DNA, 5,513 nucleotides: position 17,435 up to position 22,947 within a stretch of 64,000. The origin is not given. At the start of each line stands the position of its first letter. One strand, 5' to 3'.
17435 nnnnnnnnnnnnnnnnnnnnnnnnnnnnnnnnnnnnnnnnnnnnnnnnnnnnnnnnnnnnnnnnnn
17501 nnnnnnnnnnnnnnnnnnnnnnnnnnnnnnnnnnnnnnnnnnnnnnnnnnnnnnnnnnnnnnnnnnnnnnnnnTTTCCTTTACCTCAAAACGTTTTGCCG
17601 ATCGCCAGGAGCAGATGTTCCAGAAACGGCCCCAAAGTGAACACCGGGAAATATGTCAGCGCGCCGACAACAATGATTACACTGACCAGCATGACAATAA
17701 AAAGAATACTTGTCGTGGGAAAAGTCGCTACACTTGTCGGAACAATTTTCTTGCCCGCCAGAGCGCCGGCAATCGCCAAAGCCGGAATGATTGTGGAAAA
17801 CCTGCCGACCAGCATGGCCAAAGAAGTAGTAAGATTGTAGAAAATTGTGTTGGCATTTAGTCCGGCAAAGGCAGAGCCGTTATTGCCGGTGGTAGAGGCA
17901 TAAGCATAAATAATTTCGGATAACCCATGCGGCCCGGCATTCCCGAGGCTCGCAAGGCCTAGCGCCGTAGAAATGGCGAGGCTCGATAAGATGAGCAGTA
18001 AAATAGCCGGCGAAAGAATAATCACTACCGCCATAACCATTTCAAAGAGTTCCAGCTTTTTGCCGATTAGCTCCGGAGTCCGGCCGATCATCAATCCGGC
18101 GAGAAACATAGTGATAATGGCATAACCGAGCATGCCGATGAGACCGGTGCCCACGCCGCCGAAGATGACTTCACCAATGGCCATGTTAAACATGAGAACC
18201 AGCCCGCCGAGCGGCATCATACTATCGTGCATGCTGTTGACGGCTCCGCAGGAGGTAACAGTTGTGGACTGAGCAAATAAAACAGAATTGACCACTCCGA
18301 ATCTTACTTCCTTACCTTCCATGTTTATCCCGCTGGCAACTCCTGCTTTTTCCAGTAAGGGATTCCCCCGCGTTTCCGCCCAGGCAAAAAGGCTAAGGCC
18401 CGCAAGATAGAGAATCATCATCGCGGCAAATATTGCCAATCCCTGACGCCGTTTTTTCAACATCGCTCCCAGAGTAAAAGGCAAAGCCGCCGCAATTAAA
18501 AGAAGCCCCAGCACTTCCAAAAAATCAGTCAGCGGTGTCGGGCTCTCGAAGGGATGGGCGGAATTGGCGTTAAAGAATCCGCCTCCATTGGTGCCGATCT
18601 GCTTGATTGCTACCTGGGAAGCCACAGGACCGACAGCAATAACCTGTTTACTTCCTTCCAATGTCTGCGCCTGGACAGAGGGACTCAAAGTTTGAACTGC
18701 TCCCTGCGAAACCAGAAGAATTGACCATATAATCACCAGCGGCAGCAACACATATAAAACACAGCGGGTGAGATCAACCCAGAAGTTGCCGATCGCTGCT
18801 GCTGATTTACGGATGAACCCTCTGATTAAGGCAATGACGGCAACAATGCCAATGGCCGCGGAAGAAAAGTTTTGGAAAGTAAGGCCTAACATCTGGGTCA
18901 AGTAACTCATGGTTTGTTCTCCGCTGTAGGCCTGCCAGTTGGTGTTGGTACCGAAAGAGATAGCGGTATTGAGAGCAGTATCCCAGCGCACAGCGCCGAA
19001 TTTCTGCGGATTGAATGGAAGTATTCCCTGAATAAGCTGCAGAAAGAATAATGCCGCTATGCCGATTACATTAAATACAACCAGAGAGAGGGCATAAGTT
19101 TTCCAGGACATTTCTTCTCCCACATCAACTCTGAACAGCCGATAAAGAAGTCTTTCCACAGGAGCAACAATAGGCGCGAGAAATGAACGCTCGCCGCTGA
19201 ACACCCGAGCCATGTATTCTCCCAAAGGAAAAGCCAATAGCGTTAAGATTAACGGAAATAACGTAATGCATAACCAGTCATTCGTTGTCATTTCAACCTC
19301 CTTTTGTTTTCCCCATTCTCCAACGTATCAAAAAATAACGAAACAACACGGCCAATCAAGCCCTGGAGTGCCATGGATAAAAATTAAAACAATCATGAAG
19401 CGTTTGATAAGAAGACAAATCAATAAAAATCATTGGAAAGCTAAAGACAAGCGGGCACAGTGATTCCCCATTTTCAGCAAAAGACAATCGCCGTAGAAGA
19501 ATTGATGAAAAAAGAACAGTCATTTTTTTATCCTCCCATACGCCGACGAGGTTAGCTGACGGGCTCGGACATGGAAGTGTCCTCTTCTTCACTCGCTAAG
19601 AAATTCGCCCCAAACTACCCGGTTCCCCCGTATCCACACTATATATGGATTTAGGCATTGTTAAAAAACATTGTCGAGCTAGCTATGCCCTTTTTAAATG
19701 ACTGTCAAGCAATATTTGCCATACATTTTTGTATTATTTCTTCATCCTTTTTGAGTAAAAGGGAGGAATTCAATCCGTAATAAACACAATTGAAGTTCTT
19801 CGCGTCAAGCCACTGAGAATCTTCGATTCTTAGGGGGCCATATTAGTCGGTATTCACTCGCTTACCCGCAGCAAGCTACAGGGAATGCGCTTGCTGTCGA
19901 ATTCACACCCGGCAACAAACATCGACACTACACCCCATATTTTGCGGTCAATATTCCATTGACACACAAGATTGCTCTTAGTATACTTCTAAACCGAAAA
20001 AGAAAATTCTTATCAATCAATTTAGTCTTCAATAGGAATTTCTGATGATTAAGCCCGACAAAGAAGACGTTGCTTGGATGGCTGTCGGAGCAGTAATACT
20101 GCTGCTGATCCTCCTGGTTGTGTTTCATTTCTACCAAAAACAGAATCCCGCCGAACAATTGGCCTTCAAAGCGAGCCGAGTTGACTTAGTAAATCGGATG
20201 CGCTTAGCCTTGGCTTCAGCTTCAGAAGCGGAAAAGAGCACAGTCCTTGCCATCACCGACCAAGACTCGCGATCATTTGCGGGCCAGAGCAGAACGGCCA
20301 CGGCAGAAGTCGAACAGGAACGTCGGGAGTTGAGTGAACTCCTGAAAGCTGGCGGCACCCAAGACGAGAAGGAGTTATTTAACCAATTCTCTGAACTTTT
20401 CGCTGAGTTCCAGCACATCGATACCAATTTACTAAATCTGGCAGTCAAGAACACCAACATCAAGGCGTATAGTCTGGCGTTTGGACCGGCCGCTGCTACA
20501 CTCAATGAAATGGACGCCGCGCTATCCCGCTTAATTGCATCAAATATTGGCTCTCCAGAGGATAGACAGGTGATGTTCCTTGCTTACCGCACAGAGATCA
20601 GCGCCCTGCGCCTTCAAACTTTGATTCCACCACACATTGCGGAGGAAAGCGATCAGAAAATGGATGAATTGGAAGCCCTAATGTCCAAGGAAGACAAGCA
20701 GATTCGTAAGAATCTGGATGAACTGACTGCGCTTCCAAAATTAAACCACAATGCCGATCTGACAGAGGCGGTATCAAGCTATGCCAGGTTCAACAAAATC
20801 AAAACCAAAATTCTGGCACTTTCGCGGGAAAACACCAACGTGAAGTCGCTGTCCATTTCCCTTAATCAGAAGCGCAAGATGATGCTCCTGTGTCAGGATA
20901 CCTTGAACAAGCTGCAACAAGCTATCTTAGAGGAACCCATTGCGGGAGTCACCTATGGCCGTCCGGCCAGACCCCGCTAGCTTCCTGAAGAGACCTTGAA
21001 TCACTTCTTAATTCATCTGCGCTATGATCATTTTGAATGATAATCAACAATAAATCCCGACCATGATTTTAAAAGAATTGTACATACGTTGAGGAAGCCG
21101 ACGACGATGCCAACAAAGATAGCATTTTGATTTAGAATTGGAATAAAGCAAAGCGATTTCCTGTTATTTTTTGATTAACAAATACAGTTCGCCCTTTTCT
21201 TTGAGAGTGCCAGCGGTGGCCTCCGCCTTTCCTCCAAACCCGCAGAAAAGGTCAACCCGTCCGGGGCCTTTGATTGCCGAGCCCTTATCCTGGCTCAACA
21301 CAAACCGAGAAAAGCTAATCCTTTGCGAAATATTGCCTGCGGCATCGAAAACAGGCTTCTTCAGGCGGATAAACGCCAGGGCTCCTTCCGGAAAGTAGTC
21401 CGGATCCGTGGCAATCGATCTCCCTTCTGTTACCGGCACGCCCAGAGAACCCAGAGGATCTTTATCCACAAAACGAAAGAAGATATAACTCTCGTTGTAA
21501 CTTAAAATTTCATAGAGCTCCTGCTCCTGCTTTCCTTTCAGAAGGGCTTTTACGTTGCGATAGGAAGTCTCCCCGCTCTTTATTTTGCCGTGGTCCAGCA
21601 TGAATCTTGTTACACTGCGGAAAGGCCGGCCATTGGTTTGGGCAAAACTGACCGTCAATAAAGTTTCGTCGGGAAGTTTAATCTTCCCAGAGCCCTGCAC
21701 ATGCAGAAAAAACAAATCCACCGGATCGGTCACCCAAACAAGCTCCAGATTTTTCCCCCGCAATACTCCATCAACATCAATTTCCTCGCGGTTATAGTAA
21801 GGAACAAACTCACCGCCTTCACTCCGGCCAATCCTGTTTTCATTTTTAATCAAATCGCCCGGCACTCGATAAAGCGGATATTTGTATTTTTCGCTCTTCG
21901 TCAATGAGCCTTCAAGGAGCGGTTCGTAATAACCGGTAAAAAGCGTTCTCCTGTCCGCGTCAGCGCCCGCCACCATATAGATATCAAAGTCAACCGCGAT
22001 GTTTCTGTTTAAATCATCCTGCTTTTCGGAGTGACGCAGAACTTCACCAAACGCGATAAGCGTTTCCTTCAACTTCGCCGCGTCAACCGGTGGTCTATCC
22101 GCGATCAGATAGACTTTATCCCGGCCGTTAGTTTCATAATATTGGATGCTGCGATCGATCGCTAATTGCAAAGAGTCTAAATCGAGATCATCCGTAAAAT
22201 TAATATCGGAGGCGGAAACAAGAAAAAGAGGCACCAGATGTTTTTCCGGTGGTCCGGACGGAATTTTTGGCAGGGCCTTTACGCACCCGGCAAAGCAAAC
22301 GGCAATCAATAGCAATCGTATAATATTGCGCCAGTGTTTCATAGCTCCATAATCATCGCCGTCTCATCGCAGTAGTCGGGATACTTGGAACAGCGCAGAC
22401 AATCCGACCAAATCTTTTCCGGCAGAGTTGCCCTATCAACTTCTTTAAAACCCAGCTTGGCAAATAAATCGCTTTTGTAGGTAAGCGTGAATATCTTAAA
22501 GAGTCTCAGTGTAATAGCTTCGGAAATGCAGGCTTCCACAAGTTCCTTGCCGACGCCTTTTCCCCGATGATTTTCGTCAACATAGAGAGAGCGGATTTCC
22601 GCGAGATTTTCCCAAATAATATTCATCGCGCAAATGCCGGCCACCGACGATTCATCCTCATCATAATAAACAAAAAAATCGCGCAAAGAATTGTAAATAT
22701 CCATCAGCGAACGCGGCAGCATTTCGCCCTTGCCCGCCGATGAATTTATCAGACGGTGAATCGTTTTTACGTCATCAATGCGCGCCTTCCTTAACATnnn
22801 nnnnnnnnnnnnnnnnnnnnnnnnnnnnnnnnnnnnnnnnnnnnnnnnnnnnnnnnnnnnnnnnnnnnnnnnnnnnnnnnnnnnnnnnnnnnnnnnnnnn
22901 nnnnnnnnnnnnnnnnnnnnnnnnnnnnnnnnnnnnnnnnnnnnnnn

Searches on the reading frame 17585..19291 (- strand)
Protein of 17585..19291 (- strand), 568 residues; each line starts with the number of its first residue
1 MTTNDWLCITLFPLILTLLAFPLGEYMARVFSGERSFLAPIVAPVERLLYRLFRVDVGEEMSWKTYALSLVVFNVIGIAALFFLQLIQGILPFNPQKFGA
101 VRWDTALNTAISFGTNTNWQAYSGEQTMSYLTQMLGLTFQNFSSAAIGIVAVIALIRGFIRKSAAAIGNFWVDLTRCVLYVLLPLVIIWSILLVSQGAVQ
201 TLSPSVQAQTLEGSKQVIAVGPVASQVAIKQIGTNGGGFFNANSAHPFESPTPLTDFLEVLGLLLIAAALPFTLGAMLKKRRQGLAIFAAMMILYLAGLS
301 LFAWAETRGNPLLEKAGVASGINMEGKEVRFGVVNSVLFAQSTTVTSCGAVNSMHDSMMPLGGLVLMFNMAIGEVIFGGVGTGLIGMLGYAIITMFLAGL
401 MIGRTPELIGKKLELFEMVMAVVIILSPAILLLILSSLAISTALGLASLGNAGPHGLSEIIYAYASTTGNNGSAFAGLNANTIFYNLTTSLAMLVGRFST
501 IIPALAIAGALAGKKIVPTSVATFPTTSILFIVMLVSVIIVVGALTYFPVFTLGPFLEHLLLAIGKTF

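Call 63: search_protein_families(library=pfam, proteins=[window:17585-19291:-], max_evalue=1e-8)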
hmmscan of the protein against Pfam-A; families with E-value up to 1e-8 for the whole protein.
window:17585-19291:- (568 aa): 1 family
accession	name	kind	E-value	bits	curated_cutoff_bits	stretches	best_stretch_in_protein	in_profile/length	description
PF03814.21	KdpA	-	1.3e-231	770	22.6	1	12-560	3-548/548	Potassium-transporting ATPase A subunit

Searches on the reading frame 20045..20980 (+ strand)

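Call 63: search_protein_families(library=pfam, proteins=[window:20045-20980:+], max_evalue=1e-8)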
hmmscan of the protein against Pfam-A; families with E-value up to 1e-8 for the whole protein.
window:20045-20980:+ (311 aa): 1 family
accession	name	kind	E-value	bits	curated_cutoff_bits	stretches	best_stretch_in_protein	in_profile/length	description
PF12729.13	4HB_MCP_1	-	1.3e-09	38.3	27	0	88-167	87-166/181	Four helix bundle sensory module for signal transduction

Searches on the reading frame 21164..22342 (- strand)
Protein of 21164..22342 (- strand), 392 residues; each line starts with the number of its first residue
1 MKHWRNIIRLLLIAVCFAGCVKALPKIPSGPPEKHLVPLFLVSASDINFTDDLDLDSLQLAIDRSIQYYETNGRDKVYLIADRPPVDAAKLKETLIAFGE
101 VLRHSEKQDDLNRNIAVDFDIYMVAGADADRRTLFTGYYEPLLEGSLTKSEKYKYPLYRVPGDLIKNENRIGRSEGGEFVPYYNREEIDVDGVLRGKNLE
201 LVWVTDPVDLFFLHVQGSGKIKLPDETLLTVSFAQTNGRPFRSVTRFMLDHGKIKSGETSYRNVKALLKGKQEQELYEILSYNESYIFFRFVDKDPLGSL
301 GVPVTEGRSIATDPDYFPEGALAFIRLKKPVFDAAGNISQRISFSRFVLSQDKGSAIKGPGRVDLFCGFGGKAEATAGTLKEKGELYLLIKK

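Call 63: search_protein_families(library=pfam, proteins=[window:21164-22342:-], max_evalue=1e-8)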
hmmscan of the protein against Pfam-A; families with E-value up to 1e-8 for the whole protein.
window:21164-22342:- (392 aa): 2 families
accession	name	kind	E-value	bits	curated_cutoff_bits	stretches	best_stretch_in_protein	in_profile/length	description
PF03562.22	MltA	-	3e-50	170.8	24.3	1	134-290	1-163/163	MltA specific insert domain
PF06725.17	3D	-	3.9e-18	65.9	23.8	1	308-389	1-71/72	3D domain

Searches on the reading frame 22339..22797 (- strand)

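Call 63: search_protein_families(library=pfam, proteins=[window:22339-22797:-], max_evalue=1e-8)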
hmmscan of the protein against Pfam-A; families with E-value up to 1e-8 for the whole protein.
window:22339-22797:- (152 aa): 2 families
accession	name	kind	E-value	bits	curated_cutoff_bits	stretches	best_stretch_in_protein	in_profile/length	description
PF00583.31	Acetyltransf_1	-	1.3e-13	51.7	20.7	1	40-117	34-116/116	Acetyltransferase (GNAT) family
PF13508.13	Acetyltransf_7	-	9.9e-13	48.7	27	1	40-119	4-84/84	Acetyltransferase (GNAT) domain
